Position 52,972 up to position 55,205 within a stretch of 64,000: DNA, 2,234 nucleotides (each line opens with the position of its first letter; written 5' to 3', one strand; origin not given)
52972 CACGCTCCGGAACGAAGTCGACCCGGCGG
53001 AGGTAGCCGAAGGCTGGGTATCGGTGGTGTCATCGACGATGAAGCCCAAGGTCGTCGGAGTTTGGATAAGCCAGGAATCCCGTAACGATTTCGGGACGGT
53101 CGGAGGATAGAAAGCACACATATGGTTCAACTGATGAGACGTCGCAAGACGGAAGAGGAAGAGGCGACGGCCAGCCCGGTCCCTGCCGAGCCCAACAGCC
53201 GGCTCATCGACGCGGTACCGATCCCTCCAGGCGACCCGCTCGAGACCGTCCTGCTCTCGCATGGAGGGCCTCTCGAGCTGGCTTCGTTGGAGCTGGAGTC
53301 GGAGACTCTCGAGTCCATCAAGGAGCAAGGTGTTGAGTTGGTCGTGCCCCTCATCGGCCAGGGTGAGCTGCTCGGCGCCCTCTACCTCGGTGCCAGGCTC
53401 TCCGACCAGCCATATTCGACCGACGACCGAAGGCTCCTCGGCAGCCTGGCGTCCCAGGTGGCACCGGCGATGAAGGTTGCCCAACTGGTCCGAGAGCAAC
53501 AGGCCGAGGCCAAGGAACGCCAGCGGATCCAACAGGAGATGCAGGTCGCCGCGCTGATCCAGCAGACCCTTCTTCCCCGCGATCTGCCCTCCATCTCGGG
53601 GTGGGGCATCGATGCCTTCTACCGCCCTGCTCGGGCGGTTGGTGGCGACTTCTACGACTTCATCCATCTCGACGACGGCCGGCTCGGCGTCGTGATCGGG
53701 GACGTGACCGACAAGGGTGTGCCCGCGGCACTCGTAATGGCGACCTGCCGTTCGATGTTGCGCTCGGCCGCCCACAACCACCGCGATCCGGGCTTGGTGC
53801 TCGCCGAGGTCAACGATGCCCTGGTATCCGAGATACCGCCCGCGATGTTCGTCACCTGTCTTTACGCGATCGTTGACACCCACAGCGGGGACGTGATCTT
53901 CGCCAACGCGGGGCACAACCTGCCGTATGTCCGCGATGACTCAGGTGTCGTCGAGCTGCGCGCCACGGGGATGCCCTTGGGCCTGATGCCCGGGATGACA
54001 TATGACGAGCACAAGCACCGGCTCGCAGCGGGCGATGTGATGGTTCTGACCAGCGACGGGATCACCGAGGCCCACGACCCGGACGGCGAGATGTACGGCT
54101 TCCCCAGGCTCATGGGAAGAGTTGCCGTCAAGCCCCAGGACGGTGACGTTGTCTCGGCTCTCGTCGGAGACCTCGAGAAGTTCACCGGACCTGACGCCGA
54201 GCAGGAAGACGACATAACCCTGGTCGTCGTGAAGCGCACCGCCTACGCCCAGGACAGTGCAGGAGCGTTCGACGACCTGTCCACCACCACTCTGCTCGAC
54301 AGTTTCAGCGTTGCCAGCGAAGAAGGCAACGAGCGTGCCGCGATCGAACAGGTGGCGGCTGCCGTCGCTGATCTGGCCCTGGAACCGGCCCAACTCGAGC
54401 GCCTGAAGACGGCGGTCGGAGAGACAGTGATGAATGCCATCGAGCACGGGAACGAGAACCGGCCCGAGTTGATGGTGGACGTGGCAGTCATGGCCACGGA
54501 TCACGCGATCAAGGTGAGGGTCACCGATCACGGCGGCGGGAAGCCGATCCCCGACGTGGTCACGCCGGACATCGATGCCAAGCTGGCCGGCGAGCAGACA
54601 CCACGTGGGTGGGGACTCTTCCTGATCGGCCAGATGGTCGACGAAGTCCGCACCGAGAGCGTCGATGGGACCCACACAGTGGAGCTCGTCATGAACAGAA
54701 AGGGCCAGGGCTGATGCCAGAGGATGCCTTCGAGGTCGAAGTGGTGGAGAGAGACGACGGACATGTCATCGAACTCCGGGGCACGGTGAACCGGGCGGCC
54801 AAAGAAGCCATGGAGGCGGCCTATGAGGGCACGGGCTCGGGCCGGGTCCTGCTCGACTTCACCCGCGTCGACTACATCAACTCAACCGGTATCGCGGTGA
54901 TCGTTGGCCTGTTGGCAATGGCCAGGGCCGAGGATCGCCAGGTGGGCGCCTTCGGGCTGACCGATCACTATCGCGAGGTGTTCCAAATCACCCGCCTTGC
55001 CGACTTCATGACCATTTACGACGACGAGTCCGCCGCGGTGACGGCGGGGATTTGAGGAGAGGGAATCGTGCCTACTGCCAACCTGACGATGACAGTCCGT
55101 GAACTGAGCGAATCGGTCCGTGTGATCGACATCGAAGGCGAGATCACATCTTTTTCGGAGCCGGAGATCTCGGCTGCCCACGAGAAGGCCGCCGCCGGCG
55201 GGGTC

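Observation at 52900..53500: A sensory (GAF-like) domain appears split between the tail of the membrane paralogs and the N-terminus of the phosphatase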

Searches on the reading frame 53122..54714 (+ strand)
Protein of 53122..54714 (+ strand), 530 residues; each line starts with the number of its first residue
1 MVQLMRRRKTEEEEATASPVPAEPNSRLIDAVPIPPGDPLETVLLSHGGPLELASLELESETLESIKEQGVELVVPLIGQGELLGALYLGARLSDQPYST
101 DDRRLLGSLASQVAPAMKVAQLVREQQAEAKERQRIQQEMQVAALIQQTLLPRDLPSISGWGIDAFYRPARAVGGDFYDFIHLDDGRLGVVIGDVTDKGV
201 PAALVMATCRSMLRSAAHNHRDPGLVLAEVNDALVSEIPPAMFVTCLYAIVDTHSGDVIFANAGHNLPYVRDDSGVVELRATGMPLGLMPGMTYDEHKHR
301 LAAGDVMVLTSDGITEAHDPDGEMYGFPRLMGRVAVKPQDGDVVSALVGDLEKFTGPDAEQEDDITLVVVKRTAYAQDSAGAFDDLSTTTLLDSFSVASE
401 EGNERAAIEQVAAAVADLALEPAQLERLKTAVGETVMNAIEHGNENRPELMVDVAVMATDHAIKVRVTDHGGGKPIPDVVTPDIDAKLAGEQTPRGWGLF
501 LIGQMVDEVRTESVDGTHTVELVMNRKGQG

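Call 3: search_protein_families(library=pfam, proteins=[window:53122-54714:+], max_evalue=1)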
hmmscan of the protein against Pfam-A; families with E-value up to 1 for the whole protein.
window:53122-54714:+ (530 aa): 8 families
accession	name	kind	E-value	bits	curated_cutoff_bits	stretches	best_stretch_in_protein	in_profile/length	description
PF07228.17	SpoIIE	-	7.2e-52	176.6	25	1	184-372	1-191/192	Stage II sporulation protein E (SpoIIE)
PF13581.12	HATPase_c_2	-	7.6e-19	68.4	27.4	1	401-522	5-125/127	Histidine kinase-like ATPase domain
PF13185.12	GAF_2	-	7.1e-07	30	28.6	1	66-117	91-135/136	GAF domain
PF01590.32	GAF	-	2.1e-06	28.8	22.4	1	26-116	41-132/133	GAF domain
PF13492.12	GAF_3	-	7e-05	23.7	27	1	28-117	48-127/129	GAF domain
PF02518.31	HATPase_c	-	0.0002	22.2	26.4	1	426-515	4-97/111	Histidine kinase-, DNA gyrase B-, and HSP90-like ATPase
PF06018.20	CodY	-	0.0063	16.5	29.5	1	60-143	99-174/177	CodY GAF-like domain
PF18545.6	HalOD1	-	0.41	11.3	26.3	0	226-263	12-44/74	Halobacterial output domain 1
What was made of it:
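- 53122..54714 (+): Phosphatase-kinase fusion: partial GAF, PP2C (SpoIIE family) and an RsbW-like HATPase_c_2 domain. Pfam (call 3).
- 53671..54237 (+): PP2C catalytic domain (PF07228, residues 184-372). Call 3, E = 7e-52.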

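Call 10: find_related_loci(query=window:53122-54714:+, collection=genome_contigs, flank=10000)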
Query window:53122-54714:+ (530 aa) in genome_contigs; peptide patterns used: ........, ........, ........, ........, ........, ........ (x = any residue, [..] = any of these).
282 stretches matched a pattern; 157 encode a relative of the query (tblastn E <= 1e-3); the best 80 are kept; 80 distinct loci.
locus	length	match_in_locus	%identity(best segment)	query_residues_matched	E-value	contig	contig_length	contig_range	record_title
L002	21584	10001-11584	87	1-530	0e+0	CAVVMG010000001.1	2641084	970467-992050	MAG: uncultured Acidobacteriota bacterium isolate MFD09267.bin.1.92 genome assembly, contig: contig_11550, whole genome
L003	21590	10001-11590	84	1-530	0e+0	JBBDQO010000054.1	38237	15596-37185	MAG: Acidimicrobiia bacterium isolate LejiaC_64_14 Lejia_C_2492_length_38237_cov_7, whole genome shotgun sequence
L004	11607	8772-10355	82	1-529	0e+0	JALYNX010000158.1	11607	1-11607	MAG: Actinomycetota bacterium isolate DRA bin11 SD1704_k127_937869, whole genome shotgun sequence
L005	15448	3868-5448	75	1-528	0e+0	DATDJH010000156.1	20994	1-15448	MAG TPA_asm: Acidimicrobiia bacterium isolate SMAG_U325 k141_186654, whole genome shotgun sequence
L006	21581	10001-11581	75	1-528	0e+0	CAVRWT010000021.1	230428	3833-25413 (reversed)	MAG: uncultured Acidobacteriota bacterium isolate MFD02242.bin.2.214 genome assembly, contig: contig_7003, whole genome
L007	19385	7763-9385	72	1-528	0e+0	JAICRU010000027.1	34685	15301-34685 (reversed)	MAG: Acidimicrobiia bacterium isolate TY_ISSM_2_bin.47 k141_1103321_length_34685_cov_12.4128, whole genome shotgun seque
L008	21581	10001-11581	73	1-528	0e+0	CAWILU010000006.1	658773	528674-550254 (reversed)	MAG: uncultured Acidobacteriota bacterium isolate MFD05176.bin.2.204 genome assembly, contig: contig_79095, whole genome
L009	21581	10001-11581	73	1-528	0e+0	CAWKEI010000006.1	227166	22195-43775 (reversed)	MAG: uncultured Acidobacteriota bacterium isolate MFD08497.bin.1.135 genome assembly, contig: contig_181295, whole genom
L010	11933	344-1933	73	1-528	0e+0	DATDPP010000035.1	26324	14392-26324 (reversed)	MAG TPA_asm: Acidimicrobiia bacterium isolate SMAG_U7924 k141_834342, whole genome shotgun sequence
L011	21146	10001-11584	71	2-528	0e+0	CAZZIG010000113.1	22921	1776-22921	MAG TPA_asm: uncultured Acidimicrobiaceae bacterium isolate binchicken_co31_359 genome assembly, contig: k141_3667299, w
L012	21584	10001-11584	71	4-529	0e+0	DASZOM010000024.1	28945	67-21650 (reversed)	MAG TPA_asm: Acidimicrobiia bacterium isolate SMAG_U5945 k141_2699710, whole genome shotgun sequence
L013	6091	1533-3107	70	1-528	0e+0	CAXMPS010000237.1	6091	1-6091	MAG: uncultured Gammaproteobacteria bacterium isolate 07C-BC-St03_bin.31.orig genome assembly, contig: k141_1475980, who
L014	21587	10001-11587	71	1-528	0e+0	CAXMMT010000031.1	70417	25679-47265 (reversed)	MAG: uncultured Boseongicola sp. isolate 07C-BC-St02_bin.22.orig genome assembly, contig: k141_1217560, whole genome sho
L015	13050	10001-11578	70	1-529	0e+0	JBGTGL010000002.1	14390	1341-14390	MAG: Acidimicrobiia bacterium isolate JTS-RE214 k141_11475344, whole genome shotgun sequence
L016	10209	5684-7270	70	1-528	0e+0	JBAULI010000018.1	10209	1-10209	MAG: Acidimicrobiia bacterium isolate MFD09314_ilm_asm_bin41 k127_350071, whole genome shotgun sequence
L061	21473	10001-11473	55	32-525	2e-166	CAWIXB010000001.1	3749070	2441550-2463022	MAG: uncultured Actinomycetota bacterium isolate MFD04935.bin.1.3 genome assembly, contig: contig_2055, whole genome sho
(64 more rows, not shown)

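Call 17: search_solved_structures(query=window:53122-54714:+, max_evalue=0.01, show_alignments=2)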
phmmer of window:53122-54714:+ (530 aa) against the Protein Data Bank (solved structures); distinct sequences matched with E-value up to 0.01: 12.
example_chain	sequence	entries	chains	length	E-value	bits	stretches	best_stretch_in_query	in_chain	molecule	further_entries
6k4e_A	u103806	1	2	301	1.3e-13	53.7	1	124-368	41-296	Putative serine phosphatase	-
3es2_A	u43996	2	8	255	6.6e-13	51.4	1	135-318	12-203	Probable two-component response regulator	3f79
3eq2_A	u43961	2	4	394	1.3e-12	50.4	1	134-318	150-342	Probable two-component response regulator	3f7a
3ke6_A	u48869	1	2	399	1.1e-11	47.3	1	156-474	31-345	Protein Rv1364c/MT1410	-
5mqh_A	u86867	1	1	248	6.9e-10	41.5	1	172-371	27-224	Serine phosphatase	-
3t91_A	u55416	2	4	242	1.6e-09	40.2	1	172-371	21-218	Stage II sporulation protein E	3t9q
1tid_A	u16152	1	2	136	2.2e-09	39.8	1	396-514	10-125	Anti-sigma F factor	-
1th8_A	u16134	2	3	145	2.2e-09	39.8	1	396-515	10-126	Anti-sigma F factor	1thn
1til_A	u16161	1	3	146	2.3e-09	39.7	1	396-515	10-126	Anti-sigma F factor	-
1l0o_A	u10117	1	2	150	2.5e-09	39.6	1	396-515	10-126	Anti-sigma F factor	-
5ucg_A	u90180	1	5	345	4.3e-09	38.8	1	172-371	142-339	Stage II sporulation protein E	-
8w26_A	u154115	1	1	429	0.00078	21.5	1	66-153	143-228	histidine kinase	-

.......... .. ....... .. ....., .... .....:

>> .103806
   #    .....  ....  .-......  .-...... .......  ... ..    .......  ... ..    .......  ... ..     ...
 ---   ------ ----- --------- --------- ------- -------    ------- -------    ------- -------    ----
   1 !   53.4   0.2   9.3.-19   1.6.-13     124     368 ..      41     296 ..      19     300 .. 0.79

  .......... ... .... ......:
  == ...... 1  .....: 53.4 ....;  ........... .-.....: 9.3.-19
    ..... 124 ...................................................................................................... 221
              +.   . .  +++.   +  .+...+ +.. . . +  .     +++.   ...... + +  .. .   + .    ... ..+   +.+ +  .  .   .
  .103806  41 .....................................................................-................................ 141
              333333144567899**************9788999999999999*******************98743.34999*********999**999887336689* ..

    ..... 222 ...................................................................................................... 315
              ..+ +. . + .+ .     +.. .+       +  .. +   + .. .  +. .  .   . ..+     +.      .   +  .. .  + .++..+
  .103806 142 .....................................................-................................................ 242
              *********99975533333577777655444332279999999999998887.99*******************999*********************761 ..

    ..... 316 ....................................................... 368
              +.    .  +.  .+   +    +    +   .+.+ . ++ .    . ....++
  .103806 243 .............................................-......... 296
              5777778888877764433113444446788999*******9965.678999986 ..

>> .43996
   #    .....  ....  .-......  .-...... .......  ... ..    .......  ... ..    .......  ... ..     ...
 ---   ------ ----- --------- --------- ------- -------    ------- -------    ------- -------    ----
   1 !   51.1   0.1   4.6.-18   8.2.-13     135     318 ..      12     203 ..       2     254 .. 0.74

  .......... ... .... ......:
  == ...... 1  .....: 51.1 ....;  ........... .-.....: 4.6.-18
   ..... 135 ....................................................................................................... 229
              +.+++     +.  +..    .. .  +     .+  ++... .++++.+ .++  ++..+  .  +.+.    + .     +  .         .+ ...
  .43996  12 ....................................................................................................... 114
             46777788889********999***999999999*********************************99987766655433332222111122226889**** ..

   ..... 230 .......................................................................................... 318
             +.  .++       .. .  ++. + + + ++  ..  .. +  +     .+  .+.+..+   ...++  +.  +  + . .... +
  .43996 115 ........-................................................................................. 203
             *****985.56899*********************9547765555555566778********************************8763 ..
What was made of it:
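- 53122..54714 (+): PDB sequence matches to PP2C domains, Rv1364c and anti-sigma F factor (call 17).
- On RsbW/SpoIIAB-type anti-sigma kinase (PF13581): PDB matches to anti-sigma F factor (call 17).
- Closest known: Mycobacterium tuberculosis Rv1364c. Same: The PDB match covers phosphatase residues 156-474 (call 17).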

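Call 62: search_protein_families(library=pfam, proteins=[L061:9373-9828:+], max_evalue=0.001)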
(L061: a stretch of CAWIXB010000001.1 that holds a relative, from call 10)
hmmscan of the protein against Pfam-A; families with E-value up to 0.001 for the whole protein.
L061:9373-9828:+ (152 aa): 2 families
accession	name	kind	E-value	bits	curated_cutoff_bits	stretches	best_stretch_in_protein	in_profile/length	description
PF10604.15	Polyketide_cyc2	-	2.5e-16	60.7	27.4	1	4-131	1-129/142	Polyketide cyclase / dehydrase and lipid transport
PF08327.17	AHSA1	-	4.7e-07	30.5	22.1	1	16-144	3-125/125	Activator of Hsp90 ATPase homolog 1-like protein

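Call 63: search_protein_families(library=ncbifam, proteins=[window:53122-54714:+], max_evalue=0.01)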
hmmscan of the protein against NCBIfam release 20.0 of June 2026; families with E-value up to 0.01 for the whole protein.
window:53122-54714:+ (530 aa): 12 families
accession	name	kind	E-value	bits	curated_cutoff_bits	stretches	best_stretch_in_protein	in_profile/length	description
TIGR02865.1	spore_II_E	equivalog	1.1e-16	60.1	490.8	1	172-371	565-762/764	stage II sporulation protein E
NF038263.1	prot_phos_SiaA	equivalog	3e-15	55.8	700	1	121-369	396-654/658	biofilm regulation protein phosphatase SiaA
TIGR01925.2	spIIAB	equivalog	1.1e-14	54.5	135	1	396-519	6-128/137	anti-sigma F factor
NF045505.1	RR_RssB_Pseudo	equivalog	1.7e-12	47.1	700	1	135-318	151-342/394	two-component system response regulator RssB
NF041045.1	RsbA_anti_sig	subfamily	1.9e-09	37.2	210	1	403-524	190-302/303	anti-sigma factor RsbA family regulatory protein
NF003144.0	PRK04069.1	equivalog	3.2e-08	33.1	145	1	424-518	39-136/161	anti-sigma B factor RsbW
TIGR01924.1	rsbW_low_gc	equivalog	3.4e-06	26.6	155.05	1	423-517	38-135/159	anti-sigma B factor RsbW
NF047786.1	his_kin_MadS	equivalog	0.00012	21.3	500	0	64-142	122-199/434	MadS family sensor histidine kinase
TIGR02916.1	PEP_his_kin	equivalog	0.00015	20.5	300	0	69-132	409-471/679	XrtA/PEP-CTERM system histidine kinase PrsK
NF008298.1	PRK11086.1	subfamily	0.00079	18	520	1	419-511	415-505/529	DcuS/MalK family sensor histidine kinase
TIGR04400.1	RK_trnsloc_Pase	equivalog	0.0028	16.8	200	1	124-200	113-188/358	Arg-Lys translocation region protein phosphatase RktP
TIGR02787.1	codY_Gpos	equivalog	0.0049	16.1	267.2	1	66-145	103-177/251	GTP-sensing pleiotropic transcriptional regulator CodY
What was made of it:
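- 54322..54687 (+): RsbW/SpoIIAB-like kinase domain (PF13581, residues 401-522). Calls 3, 17, 63.
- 54714..55055 (+): STAS anti-sigma-factor antagonist 1. Pfam and NCBIfam (calls 3, 63).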

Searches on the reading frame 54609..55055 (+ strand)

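Call 3: search_protein_families(library=pfam, proteins=[window:54609-55055:+], max_evalue=1)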
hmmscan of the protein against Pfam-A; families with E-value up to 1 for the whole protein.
window:54609-55055:+ (148 aa): 4 families
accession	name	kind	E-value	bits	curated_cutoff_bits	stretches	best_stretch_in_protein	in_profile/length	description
PF01740.26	STAS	-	8.1e-10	38.9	22.6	1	63-143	26-106/106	STAS domain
PF13466.11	STAS_2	-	1.5e-07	31.9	29.2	1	55-130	2-79/80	STAS domain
PF16912.11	Glu_dehyd_C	-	0.062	13.2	34.9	1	63-104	93-134/211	Glucose dehydrogenase C-terminus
PF10785.14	NADH-u_ox-rdase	-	0.17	13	25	1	79-138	15-76/87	NADH-ubiquinone oxidoreductase complex I, 21 kDa subunit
